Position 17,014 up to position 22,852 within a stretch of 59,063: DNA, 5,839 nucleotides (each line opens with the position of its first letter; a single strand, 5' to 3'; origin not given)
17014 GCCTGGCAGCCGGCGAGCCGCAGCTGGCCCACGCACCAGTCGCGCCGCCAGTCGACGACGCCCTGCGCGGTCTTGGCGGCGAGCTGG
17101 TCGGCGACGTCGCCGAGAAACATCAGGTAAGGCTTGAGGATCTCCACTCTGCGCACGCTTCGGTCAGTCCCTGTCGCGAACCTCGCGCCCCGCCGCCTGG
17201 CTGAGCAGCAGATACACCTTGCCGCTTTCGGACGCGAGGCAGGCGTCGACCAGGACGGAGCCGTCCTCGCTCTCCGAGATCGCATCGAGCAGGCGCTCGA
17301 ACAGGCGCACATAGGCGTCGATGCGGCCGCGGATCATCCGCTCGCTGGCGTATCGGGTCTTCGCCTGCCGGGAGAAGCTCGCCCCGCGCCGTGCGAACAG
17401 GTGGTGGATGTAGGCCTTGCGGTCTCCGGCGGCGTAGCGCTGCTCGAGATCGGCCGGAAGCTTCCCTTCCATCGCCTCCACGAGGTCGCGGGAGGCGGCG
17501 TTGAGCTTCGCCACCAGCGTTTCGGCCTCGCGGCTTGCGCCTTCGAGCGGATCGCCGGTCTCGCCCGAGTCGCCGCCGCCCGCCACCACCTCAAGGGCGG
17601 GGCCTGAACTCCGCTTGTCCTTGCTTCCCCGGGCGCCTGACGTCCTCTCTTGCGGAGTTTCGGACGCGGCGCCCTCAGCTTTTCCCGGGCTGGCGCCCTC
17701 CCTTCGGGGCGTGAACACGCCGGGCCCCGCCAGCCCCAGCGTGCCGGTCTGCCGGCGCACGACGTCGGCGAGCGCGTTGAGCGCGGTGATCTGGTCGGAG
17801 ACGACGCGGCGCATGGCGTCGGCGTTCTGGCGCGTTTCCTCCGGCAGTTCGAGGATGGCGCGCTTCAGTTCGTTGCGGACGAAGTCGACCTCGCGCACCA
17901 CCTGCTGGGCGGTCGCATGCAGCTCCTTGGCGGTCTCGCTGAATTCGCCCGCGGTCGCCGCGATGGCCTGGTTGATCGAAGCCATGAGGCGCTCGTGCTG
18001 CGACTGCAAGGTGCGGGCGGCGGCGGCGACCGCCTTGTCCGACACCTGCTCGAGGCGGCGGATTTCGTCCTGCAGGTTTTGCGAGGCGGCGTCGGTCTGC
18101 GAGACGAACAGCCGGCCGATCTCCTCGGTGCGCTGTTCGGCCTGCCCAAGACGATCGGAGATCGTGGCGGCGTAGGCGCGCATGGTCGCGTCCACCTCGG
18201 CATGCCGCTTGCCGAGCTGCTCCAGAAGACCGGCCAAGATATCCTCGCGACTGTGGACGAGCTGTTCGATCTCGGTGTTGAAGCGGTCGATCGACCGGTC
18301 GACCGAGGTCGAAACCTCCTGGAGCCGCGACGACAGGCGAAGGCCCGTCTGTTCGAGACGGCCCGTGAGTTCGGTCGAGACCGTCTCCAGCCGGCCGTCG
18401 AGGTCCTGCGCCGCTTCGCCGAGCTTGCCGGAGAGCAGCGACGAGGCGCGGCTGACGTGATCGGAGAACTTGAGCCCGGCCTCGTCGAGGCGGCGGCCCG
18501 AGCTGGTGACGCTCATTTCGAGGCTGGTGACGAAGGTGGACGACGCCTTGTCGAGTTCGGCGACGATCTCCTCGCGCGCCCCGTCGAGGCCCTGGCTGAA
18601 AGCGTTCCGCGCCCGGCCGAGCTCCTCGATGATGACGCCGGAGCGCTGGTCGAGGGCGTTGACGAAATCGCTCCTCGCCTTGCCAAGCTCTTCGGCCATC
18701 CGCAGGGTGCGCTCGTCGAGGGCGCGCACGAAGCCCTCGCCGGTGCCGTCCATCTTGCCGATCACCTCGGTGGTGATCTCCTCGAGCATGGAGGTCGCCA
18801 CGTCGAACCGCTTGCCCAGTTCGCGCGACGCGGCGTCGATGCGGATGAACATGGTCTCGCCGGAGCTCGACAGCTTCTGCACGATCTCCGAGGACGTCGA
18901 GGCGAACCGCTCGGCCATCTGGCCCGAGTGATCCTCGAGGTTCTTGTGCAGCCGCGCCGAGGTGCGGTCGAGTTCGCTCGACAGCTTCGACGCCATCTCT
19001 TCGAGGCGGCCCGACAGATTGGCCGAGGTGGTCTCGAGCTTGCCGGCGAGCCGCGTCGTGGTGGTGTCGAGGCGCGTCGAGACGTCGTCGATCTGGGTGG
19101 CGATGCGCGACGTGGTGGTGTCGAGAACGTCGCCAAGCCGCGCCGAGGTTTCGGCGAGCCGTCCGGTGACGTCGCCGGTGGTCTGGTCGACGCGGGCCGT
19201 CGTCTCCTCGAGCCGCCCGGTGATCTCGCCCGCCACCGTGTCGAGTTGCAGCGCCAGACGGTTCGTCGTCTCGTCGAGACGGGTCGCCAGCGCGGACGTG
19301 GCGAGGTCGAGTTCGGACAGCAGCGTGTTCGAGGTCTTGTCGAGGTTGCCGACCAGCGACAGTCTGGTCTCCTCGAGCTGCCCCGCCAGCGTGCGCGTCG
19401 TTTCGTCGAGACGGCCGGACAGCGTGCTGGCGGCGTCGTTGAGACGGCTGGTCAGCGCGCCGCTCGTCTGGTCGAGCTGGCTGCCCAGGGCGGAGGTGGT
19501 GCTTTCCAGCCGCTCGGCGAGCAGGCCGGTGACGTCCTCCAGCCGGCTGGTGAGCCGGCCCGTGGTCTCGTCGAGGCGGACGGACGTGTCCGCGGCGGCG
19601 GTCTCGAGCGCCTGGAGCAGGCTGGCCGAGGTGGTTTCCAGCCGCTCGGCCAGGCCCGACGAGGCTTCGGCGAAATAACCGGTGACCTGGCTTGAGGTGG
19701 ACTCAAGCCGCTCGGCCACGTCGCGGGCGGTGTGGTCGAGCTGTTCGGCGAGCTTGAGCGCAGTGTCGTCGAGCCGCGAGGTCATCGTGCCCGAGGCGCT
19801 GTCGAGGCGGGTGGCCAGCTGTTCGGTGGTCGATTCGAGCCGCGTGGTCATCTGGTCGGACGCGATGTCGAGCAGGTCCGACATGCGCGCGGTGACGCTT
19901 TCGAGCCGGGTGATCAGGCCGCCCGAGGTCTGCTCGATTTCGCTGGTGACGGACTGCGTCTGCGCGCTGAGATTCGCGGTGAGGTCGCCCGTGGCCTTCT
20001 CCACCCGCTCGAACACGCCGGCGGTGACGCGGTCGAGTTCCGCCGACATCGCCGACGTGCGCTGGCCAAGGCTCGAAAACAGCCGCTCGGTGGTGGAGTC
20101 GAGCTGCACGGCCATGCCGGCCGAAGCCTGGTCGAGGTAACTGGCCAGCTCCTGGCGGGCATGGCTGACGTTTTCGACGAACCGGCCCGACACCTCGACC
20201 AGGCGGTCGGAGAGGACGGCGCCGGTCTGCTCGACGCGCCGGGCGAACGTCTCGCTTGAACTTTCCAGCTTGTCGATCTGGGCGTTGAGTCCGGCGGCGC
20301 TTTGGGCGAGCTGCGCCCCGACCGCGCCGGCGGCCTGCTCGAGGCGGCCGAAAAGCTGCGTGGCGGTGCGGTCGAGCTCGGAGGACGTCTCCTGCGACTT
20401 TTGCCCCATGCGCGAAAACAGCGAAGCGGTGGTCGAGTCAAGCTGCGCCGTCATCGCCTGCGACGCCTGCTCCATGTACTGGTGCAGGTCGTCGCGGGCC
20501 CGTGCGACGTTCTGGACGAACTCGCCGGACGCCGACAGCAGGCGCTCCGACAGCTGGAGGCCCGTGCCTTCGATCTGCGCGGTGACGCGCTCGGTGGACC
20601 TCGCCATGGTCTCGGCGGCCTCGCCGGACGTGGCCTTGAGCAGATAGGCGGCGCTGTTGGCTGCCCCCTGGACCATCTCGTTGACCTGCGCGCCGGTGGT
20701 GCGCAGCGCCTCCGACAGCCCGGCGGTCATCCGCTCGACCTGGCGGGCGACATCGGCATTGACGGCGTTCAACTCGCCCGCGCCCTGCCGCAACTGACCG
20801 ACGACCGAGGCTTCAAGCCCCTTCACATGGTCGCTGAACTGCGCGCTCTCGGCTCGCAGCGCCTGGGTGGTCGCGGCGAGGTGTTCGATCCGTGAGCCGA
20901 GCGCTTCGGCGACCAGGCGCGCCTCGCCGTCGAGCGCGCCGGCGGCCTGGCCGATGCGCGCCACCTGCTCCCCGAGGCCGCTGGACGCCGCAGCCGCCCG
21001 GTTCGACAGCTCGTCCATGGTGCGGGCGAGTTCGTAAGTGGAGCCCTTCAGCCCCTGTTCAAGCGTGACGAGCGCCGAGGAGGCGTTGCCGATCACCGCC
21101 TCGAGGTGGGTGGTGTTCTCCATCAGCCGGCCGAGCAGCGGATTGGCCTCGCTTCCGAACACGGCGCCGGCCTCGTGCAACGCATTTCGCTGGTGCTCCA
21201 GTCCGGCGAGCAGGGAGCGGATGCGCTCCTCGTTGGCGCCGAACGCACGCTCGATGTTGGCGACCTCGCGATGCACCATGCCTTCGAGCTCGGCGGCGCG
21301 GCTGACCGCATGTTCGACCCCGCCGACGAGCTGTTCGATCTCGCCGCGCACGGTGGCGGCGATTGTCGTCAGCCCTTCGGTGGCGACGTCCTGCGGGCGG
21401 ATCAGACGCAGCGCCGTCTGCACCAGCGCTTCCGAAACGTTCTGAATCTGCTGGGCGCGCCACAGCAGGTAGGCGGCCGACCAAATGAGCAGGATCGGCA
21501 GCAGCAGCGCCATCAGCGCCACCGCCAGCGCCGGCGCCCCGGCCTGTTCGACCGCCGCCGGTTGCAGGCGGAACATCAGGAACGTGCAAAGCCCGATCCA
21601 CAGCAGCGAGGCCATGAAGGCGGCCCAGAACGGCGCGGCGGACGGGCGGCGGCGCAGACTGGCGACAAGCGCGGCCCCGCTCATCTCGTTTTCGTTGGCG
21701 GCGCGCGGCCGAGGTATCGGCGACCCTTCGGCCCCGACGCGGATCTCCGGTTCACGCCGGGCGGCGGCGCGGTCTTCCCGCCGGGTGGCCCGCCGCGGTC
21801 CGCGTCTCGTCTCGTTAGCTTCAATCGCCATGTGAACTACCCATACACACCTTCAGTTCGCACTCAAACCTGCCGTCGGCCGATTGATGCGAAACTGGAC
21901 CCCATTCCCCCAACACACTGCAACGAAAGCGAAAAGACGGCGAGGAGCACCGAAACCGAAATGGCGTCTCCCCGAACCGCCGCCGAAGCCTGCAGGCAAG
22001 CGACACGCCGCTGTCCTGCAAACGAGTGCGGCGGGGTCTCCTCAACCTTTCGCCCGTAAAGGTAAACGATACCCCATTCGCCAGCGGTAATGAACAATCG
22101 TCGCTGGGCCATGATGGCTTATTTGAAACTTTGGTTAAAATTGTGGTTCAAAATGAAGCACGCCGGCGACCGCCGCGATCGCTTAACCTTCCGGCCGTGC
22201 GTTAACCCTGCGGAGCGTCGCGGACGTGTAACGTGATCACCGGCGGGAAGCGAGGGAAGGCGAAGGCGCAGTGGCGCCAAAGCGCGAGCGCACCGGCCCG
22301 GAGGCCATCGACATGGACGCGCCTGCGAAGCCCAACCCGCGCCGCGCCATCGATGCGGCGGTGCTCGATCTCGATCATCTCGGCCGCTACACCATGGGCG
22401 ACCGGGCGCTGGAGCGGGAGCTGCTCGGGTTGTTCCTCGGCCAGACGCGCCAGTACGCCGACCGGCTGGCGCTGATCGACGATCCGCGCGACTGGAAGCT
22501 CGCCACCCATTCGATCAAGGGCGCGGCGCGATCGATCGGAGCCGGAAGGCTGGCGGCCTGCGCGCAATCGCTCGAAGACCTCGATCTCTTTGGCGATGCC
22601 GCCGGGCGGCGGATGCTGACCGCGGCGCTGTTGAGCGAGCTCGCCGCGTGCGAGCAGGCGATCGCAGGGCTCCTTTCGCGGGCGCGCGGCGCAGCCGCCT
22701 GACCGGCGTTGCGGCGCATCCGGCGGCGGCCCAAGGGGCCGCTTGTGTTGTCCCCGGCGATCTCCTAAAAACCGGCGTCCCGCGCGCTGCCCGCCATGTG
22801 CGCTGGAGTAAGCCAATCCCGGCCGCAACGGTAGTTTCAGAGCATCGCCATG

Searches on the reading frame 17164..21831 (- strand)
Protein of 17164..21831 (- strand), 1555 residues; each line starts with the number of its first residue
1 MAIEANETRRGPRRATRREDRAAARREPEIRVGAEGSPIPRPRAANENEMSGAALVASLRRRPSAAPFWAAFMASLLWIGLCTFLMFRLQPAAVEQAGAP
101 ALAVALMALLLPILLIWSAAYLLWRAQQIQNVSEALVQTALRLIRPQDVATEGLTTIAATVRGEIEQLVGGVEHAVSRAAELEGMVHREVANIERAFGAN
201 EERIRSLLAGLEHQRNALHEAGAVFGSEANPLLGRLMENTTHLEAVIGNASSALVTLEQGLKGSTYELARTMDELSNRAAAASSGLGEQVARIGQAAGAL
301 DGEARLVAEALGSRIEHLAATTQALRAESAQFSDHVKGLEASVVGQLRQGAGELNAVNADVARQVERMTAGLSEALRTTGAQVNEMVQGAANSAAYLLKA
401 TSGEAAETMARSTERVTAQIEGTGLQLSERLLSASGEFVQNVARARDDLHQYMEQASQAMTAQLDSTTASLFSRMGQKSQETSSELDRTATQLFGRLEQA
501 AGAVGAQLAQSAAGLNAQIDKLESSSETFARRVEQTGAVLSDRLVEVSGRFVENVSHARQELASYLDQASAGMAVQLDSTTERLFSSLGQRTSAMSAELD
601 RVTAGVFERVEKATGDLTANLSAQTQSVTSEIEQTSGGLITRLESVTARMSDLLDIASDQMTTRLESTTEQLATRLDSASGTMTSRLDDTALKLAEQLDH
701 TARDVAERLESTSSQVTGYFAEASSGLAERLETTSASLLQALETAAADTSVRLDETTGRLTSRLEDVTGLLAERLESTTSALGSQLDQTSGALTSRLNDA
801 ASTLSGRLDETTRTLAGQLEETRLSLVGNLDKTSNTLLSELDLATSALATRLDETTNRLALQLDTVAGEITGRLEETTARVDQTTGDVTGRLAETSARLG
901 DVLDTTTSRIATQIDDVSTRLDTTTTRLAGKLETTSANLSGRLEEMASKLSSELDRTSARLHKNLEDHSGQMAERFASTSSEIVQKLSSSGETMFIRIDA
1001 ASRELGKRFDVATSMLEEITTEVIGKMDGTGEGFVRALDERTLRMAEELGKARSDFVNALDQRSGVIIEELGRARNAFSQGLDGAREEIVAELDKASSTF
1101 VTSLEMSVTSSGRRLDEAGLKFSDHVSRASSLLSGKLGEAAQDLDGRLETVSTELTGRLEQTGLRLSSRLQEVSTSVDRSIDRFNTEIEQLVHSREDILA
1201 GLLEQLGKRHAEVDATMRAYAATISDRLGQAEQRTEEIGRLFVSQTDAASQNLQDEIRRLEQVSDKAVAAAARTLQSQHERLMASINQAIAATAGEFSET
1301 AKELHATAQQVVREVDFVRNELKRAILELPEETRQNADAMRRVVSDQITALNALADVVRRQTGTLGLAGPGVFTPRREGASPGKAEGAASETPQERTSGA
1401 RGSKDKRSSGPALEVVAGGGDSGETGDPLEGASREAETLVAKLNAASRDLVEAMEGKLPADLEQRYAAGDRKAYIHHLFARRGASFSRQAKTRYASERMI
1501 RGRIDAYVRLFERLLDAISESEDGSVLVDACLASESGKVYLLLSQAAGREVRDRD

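Call 15: search_protein_families(library=pfam, proteins=[window:17164-21831:-], max_evalue=0.00001)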
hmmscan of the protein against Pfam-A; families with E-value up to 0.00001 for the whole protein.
window:17164-21831:- (1555 aa): 5 families
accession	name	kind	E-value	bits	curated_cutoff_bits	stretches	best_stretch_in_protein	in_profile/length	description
PF01442.23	Apolipoprotein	-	8.4e-53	179.3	90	7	892-1052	35-184/190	Apolipoprotein A1/A4/E domain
PF04513.17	Baculo_PEP_C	-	8.1e-14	52.3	38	0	903-961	36-94/140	Baculovirus polyhedron envelope protein, PEP, C terminus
PF07464.16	ApoLp-III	-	3.4e-13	50.4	36.3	0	309-448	13-142/146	Apolipophorin-III precursor (apoLp-III)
PF06825.17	HSBP1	-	5.8e-09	36.1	28.6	0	661-689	3-31/51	Heat shock factor binding protein 1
PF06295.17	ZapG-like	-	1.3e-07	32.2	33.5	0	681-749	12-79/123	Z-ring associated protein G-like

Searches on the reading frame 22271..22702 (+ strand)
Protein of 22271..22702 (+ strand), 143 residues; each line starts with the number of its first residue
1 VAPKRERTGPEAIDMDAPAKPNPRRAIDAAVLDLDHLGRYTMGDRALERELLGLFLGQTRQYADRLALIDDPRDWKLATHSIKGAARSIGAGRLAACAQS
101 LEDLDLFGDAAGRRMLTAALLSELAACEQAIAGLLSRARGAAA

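Call 66: search_protein_families(library=pfam, proteins=[window:22271-22702:+], max_evalue=0.001)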
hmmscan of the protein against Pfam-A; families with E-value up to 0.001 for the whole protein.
window:22271-22702:+ (143 aa): 1 family
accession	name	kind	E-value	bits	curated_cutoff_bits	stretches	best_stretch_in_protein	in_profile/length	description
PF01627.28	Hpt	-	1.9e-09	38.1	24.6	1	50-130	1-80/84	Hpt domain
